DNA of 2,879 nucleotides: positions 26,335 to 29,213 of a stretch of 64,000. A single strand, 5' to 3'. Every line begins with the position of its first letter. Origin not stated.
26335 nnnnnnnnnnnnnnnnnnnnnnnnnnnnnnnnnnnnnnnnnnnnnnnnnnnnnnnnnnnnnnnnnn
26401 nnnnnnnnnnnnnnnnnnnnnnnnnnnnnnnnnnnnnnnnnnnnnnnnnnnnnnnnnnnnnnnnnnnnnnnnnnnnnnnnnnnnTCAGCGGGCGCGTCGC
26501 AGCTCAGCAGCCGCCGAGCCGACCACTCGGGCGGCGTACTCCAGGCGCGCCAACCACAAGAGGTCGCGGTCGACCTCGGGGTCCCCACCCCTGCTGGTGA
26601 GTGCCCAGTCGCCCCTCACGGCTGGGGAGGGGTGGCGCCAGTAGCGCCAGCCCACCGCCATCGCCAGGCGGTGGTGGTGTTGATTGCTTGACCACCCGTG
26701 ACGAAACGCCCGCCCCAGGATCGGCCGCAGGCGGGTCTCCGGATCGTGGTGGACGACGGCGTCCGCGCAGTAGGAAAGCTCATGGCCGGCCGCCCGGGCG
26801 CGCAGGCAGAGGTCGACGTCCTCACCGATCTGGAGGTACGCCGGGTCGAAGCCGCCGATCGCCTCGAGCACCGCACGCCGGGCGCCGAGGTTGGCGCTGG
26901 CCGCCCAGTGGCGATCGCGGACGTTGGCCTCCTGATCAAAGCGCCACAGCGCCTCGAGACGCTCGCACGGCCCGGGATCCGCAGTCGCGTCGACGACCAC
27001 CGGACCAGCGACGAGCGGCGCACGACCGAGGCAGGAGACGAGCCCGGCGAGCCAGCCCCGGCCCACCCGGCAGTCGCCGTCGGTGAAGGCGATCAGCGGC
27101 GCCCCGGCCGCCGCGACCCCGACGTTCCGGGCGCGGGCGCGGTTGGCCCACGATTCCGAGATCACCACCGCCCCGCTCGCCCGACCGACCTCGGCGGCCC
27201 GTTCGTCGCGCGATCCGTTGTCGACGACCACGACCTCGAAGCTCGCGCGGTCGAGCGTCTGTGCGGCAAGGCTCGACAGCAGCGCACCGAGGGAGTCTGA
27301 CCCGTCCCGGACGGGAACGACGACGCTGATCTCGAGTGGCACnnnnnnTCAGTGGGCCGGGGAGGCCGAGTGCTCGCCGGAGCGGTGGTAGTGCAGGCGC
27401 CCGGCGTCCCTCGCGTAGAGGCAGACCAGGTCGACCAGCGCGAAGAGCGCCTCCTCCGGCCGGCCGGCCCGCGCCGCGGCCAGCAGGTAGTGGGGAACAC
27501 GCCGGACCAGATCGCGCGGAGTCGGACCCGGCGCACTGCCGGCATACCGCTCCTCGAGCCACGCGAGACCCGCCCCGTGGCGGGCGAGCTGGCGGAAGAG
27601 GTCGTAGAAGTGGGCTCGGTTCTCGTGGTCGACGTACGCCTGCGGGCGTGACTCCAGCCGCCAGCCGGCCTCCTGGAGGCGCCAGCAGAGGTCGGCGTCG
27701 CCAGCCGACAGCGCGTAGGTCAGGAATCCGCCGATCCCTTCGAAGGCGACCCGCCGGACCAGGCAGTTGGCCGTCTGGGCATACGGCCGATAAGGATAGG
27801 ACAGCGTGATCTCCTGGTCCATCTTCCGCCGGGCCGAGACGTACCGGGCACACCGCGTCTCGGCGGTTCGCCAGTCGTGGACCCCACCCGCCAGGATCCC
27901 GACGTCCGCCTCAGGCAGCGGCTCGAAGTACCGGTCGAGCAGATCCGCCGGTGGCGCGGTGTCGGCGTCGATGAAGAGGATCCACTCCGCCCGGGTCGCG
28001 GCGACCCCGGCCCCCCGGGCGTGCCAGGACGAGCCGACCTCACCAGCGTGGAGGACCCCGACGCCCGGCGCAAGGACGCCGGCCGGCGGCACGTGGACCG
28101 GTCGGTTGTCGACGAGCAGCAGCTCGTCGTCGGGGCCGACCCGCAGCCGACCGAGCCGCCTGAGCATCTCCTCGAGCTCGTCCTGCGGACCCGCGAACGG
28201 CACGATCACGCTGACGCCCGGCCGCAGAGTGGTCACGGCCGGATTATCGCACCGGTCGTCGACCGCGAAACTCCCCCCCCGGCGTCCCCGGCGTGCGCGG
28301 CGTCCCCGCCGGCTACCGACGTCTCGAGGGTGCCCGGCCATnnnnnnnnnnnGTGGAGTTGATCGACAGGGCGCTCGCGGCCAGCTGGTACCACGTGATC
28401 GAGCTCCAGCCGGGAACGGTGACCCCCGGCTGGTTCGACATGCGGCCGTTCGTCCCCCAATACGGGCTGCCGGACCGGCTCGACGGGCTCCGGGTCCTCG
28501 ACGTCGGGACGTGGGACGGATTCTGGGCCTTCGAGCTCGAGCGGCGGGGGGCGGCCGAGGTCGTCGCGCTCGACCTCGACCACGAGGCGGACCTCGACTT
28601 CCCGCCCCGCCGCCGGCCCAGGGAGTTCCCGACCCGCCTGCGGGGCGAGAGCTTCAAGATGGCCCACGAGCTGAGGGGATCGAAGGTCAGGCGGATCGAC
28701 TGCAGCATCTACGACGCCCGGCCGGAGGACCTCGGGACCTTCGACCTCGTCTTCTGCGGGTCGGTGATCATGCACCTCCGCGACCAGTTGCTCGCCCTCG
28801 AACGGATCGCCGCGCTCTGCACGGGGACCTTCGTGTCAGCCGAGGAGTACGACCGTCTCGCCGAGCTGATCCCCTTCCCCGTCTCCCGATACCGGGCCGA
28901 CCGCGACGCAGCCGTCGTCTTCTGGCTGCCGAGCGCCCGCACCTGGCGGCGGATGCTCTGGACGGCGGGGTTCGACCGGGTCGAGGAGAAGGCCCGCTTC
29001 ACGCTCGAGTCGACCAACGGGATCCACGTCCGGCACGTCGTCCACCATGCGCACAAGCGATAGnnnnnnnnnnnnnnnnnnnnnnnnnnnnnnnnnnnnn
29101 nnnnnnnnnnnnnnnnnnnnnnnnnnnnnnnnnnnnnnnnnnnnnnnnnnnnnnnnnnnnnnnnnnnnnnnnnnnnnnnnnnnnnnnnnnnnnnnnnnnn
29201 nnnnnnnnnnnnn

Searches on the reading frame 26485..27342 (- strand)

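Call 63: search_protein_families(library=pfam, proteins=[window:26485-27342:-], max_evalue=0.0001)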
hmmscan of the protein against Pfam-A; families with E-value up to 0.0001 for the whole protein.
window:26485-27342:- (285 aa): 5 families
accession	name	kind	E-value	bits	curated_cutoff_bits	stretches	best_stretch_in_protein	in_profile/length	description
PF00535.33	Glycos_transf_2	-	8.7e-16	58.7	23.3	1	6-138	1-139/168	Glycosyl transferase family 2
PF13641.12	Glyco_tranf_2_3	-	1.5e-11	45.2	27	1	5-206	3-218/230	Glycosyltransferase like family 2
PF13632.12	Glyco_trans_2_3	-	4.1e-08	33.7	27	1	148-237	73-162/198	Glycosyl transferase family group 2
PF10111.15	Glyco_tranf_2_2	-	2.4e-06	27.7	27.3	0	6-94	1-95/276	Glycosyltransferase like family 2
PF13506.12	Glyco_transf_21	-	2.8e-06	27.3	21.7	1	74-214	24-171/174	Glycosyl transferase family 21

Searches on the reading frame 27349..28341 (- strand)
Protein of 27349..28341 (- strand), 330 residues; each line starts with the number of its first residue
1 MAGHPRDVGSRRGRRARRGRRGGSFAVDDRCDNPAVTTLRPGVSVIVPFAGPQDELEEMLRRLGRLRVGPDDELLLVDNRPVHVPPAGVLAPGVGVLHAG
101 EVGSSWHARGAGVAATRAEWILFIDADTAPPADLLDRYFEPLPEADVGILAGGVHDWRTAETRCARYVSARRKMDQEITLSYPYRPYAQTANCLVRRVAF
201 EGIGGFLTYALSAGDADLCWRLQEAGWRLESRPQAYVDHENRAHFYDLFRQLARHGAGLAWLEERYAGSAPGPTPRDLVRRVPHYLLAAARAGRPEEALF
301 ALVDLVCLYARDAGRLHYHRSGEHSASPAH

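Call 63: search_protein_families(library=pfam, proteins=[window:27349-28341:-], max_evalue=0.0001)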
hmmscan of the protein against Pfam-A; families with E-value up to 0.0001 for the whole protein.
window:27349-28341:- (330 aa): 4 families
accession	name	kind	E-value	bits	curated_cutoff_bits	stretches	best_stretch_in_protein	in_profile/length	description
PF13641.12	Glyco_tranf_2_3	-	1.3e-10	42.1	27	1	41-255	1-227/230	Glycosyltransferase like family 2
PF13632.12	Glyco_trans_2_3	-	2.2e-10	41.1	27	1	120-261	1-145/198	Glycosyl transferase family group 2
PF00535.33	Glycos_transf_2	-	1e-07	32.5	23.3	1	44-202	1-166/168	Glycosyl transferase family 2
PF13506.12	Glyco_transf_21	-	1.4e-05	25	21.7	1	112-255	25-168/174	Glycosyl transferase family 21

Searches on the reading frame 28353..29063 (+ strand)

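Call 63: search_protein_families(library=pfam, proteins=[window:28353-29063:+], max_evalue=0.0001)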
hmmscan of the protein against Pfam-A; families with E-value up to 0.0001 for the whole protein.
window:28353-29063:+ (236 aa): 5 families
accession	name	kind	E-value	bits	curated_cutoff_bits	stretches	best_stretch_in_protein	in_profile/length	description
PF13489.12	Methyltransf_23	-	9.2e-11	42.2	27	1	40-211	18-163/164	Methyltransferase domain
PF08241.18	Methyltransf_11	-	3.1e-06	28.2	21.2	1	49-153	1-84/95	Methyltransferase domain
PF13649.12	Methyltransf_25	-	4.3e-06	27.8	27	0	48-78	1-32/97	Methyltransferase domain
PF08242.18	Methyltransf_12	-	1.4e-05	26.2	30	0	49-156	1-92/98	Methyltransferase domain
PF13847.12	Methyltransf_31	-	3.5e-05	24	27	0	127-178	72-120/145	Methyltransferase domain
